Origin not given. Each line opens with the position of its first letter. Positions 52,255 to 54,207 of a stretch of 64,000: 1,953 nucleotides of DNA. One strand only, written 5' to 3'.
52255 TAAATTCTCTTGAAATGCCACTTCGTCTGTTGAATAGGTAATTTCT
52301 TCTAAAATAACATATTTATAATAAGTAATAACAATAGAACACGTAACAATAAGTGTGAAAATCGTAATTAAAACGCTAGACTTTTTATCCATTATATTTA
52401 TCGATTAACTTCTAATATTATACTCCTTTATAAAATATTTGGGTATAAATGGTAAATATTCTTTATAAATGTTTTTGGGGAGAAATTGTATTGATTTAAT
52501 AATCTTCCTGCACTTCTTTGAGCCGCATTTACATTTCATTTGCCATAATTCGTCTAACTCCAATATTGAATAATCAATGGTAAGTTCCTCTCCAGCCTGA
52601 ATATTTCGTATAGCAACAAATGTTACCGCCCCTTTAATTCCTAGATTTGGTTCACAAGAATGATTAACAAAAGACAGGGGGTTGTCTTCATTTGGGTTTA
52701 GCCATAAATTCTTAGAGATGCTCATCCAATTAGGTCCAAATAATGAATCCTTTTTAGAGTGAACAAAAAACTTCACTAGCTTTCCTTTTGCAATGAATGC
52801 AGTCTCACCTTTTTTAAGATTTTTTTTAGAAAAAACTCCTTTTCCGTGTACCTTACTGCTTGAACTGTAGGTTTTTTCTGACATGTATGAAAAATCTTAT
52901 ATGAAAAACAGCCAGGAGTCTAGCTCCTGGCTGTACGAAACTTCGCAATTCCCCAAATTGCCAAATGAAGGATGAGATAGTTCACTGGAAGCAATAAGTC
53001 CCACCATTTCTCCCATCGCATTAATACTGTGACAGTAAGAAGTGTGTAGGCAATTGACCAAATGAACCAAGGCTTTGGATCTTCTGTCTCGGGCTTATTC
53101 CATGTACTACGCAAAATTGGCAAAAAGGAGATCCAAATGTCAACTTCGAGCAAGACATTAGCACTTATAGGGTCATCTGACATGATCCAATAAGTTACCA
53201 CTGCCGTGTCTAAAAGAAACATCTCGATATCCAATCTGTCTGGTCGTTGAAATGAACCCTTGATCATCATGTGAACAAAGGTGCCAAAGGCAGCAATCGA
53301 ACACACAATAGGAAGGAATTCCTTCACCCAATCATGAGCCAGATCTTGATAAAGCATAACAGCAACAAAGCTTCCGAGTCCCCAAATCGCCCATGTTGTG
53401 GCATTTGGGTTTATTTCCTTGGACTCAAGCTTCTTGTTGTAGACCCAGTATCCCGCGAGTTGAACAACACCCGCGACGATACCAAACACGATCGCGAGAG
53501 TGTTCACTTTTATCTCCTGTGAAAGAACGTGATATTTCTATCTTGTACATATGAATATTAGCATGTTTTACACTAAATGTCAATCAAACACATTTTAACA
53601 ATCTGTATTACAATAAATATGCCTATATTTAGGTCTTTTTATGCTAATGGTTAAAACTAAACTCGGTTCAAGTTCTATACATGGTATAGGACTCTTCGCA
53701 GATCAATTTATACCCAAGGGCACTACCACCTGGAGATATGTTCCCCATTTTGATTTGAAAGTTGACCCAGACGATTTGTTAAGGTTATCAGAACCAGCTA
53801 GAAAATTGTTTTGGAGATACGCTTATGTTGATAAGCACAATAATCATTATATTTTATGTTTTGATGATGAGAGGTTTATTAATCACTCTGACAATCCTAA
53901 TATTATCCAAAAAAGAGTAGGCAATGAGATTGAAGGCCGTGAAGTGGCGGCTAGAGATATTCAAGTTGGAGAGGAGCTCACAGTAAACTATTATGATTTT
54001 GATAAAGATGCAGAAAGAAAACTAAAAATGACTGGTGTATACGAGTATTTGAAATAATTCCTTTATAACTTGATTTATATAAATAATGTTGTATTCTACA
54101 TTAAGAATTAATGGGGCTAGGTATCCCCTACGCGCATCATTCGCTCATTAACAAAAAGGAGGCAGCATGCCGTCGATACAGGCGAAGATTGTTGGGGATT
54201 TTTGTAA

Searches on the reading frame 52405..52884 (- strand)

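Call 3: search_protein_families(library=pfam, proteins=[window:52405-52884:-], max_evalue=0.1)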
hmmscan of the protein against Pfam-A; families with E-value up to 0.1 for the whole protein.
window:52405-52884:- (159 aa): 1 family
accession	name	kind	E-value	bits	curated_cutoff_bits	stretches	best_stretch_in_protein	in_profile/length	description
PF00856.33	SET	-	4.4e-14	53.2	22.4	1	14-106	1-105/105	SET domain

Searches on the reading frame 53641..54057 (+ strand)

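Call 3: search_protein_families(library=pfam, proteins=[window:53641-54057:+], max_evalue=0.1)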
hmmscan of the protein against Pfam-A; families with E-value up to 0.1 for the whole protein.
window:53641-54057:+ (138 aa): 2 families
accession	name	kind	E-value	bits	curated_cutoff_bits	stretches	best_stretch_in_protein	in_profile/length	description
PF00856.33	SET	-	1.9e-13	51.1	22.4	1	15-117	1-104/105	SET domain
PF20829.2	Acr30-35_AcrF1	-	0.024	15.3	30.5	1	84-119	21-56/78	Anti-CRISPR protein Acr30-35/AcrF1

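Call 4: search_protein_families(library=ncbifam, proteins=[window:53641-54057:+], max_evalue=0.1)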
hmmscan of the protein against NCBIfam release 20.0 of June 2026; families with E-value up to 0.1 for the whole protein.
window:53641-54057:+ (138 aa): 1 family
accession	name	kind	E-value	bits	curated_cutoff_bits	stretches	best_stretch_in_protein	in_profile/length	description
NF043024.1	T4SS_AnkI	equivalog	2.5e-05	23.2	550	1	13-127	33-149/439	Dot/Icm T4SS effector AnkI/LegAS4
